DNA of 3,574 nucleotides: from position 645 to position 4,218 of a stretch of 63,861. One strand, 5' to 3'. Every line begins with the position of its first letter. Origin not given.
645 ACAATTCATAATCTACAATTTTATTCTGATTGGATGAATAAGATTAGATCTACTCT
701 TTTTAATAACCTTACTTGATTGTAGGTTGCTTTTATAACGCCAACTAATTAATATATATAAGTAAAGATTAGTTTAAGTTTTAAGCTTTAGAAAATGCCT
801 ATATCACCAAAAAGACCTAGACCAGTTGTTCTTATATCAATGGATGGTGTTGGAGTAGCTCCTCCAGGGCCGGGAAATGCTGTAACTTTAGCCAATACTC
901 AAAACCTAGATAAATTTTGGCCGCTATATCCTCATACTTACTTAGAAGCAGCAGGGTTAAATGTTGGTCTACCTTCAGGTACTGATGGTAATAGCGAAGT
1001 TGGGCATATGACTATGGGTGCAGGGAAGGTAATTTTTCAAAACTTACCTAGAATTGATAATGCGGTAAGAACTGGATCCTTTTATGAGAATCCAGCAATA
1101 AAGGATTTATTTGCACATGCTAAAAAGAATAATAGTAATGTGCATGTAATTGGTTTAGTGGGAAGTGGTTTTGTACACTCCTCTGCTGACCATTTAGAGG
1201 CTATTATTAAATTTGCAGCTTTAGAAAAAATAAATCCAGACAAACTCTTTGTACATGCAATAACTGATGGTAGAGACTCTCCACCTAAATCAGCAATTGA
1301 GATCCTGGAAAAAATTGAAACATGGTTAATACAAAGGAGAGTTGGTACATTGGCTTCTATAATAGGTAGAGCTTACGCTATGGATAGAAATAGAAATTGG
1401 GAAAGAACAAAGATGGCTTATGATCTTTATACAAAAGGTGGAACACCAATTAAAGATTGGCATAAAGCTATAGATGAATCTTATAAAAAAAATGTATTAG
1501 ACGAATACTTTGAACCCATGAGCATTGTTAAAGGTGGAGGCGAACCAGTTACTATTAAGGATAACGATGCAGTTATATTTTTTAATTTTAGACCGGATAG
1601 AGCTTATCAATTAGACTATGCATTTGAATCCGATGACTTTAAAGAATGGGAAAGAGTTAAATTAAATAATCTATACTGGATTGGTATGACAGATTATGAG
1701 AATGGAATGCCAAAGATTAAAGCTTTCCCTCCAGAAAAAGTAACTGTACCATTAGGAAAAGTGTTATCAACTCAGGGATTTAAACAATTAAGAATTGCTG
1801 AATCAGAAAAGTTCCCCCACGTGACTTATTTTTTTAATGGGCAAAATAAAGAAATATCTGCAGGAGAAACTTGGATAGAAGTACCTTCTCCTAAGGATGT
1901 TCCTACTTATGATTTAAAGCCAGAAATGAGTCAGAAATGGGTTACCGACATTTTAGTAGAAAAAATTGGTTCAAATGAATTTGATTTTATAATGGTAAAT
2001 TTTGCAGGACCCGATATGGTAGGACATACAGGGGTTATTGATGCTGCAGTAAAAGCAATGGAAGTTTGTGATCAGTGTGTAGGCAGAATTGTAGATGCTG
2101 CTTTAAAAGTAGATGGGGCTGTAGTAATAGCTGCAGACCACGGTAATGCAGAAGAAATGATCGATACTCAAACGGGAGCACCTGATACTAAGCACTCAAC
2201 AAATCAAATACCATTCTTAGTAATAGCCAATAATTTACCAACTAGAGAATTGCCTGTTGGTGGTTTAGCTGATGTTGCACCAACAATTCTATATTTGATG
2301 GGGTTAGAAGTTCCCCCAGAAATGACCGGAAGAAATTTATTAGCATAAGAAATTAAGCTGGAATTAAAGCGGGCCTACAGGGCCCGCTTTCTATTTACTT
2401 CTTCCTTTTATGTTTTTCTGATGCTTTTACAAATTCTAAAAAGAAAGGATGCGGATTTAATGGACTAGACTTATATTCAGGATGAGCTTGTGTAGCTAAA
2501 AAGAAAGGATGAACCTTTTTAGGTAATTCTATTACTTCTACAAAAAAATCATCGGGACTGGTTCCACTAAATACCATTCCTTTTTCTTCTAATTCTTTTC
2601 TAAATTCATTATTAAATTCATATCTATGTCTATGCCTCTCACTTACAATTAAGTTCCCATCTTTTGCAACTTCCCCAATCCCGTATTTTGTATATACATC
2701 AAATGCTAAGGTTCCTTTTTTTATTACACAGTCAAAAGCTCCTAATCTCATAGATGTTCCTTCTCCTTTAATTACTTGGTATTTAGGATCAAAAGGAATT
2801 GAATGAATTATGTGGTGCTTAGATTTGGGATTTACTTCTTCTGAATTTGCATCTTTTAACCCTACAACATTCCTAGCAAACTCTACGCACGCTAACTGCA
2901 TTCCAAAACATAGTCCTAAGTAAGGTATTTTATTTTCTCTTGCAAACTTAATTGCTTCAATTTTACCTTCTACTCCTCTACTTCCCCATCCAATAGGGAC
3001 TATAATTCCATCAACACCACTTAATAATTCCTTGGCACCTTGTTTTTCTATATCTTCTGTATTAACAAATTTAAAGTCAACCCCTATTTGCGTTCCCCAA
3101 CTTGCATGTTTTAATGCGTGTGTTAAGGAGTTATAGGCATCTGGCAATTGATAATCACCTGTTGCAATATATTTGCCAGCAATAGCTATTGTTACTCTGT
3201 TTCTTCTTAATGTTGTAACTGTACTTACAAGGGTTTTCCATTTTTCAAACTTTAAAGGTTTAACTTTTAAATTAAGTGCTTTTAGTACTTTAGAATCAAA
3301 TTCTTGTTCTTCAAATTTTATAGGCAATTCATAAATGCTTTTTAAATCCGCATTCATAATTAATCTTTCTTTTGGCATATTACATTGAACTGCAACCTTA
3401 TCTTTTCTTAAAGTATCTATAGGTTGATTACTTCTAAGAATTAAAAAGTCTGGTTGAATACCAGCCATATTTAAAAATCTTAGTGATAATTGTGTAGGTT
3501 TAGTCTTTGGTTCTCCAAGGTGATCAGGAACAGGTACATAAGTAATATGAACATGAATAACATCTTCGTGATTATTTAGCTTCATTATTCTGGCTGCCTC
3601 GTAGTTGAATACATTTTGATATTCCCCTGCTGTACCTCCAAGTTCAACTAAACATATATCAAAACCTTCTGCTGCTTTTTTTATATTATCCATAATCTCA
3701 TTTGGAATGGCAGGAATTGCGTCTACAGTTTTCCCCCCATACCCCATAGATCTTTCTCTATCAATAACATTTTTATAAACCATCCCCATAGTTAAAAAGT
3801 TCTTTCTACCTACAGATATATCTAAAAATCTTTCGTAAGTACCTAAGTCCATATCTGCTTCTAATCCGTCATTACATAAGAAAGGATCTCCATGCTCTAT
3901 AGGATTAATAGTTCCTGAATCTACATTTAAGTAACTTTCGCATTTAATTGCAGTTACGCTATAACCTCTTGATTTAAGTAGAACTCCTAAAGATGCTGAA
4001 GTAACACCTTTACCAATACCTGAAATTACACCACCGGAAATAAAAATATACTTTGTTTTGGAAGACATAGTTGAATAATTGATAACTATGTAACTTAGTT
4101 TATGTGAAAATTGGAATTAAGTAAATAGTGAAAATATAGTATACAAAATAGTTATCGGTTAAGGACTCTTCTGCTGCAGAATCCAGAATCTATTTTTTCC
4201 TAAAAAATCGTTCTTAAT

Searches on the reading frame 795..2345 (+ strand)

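Call 41: search_protein_families(library=pfam, proteins=[window:795-2345:+], max_evalue=0.00001)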
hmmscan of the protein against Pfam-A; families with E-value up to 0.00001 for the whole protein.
window:795-2345:+ (517 aa): 3 families
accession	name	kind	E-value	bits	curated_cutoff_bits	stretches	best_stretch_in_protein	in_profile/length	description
PF06415.18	iPGM_N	-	1.2e-67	228.1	27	1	87-302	1-216/217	BPG-independent PGAM N-terminus (iPGM_N)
PF01676.23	Metalloenzyme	-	4.4e-67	226.7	24.3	1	10-505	2-251/252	Metalloenzyme superfamily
PF01663.27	Phosphodiest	-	3.6e-06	27.2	23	0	344-454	106-224/342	Type I phosphodiesterase / nucleotide pyrophosphatase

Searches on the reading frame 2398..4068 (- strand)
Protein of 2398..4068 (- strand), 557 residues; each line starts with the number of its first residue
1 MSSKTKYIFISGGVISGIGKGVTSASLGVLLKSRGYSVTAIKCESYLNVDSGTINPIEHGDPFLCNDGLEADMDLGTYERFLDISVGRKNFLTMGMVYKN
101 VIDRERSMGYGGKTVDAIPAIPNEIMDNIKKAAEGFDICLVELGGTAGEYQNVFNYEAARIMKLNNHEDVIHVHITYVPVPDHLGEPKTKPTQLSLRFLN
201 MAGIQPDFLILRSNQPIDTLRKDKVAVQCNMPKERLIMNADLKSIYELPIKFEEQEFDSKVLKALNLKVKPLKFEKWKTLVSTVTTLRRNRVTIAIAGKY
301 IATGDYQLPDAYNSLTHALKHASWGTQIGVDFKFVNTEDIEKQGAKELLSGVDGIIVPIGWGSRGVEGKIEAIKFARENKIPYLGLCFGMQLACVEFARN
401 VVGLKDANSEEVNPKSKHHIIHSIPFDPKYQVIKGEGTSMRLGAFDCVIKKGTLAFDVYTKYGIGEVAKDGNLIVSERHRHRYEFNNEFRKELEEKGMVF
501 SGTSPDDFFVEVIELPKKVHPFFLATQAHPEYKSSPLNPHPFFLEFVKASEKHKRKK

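Call 41: search_protein_families(library=pfam, proteins=[window:2398-4068:-], max_evalue=0.00001)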
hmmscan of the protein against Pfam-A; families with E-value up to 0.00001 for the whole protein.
window:2398-4068:- (557 aa): 2 families
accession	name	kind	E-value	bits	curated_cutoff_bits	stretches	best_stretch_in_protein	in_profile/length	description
PF06418.20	CTP_synth_N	-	2.1e-91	306.4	26.1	1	6-267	1-265/265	CTP synthase N-terminus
PF00117.34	GATase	-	2.8e-30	105.9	22.8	1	308-548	2-189/190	Glutamine amidotransferase class-I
